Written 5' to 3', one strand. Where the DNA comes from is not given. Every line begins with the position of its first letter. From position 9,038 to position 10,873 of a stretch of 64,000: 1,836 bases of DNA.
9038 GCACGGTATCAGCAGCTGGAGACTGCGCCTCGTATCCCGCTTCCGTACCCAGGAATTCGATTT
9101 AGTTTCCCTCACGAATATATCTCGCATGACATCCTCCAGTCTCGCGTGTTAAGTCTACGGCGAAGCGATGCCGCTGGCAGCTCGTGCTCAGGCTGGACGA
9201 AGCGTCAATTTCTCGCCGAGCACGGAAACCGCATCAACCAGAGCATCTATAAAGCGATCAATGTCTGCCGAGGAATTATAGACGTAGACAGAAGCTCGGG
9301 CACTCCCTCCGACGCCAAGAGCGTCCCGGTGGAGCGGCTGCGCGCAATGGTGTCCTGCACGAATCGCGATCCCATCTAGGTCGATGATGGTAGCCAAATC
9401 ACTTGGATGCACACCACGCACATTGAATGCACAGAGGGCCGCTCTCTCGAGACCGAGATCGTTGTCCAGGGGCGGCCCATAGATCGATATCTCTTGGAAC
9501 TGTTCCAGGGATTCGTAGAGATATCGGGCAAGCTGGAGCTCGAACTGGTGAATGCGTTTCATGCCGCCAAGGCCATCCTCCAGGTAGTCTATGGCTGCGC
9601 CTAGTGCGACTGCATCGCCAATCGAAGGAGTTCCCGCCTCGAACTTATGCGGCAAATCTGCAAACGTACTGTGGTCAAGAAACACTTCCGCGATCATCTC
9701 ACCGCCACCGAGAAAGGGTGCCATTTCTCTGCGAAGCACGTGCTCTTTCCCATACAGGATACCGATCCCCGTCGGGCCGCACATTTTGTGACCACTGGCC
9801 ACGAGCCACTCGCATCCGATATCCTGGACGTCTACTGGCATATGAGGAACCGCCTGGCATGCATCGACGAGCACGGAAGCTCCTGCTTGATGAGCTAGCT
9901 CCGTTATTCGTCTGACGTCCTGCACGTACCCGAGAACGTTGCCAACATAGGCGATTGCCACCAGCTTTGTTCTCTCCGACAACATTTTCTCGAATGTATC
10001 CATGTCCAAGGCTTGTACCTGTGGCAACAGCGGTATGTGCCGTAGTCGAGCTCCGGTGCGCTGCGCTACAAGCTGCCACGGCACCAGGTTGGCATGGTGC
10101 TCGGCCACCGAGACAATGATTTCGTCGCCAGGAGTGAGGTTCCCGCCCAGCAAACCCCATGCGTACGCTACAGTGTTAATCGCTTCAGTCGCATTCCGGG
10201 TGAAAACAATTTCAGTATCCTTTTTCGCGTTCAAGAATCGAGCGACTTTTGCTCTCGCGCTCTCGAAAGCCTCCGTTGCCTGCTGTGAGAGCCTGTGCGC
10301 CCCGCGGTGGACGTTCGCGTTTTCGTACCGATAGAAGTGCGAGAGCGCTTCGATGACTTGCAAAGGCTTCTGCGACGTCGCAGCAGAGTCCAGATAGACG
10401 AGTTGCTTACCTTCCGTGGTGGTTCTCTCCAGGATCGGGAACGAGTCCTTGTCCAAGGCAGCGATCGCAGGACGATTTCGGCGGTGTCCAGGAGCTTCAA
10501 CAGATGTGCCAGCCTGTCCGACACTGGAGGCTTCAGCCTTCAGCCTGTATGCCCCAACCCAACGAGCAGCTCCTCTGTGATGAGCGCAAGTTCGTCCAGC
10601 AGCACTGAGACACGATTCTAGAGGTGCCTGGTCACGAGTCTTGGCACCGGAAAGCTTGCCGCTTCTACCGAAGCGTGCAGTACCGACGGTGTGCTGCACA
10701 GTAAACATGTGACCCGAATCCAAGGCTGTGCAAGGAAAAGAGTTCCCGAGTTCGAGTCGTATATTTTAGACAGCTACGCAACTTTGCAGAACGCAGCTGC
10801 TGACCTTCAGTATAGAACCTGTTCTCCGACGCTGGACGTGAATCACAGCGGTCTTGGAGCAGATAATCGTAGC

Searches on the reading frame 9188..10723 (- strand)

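Call 57: search_protein_families(library=pfam, proteins=[window:9188-10723:-], max_evalue=0.00001)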
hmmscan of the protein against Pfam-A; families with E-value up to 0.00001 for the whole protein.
window:9188-10723:- (511 aa): 3 families
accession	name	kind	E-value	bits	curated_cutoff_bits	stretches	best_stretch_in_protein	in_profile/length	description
PF00266.25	Aminotran_5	-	3e-136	454.7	21.5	1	109-491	1-371/371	Aminotransferase class-V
PF01041.23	DegT_DnrJ_EryC1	-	1.8e-07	31.1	19.8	1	159-293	32-151/360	DegT/DnrJ/EryC1/StrS aminotransferase family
PF01053.26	Cys_Met_Meta_PP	-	1.3e-06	27.7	27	1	198-295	90-181/381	Cys/Met metabolism PLP-dependent enzyme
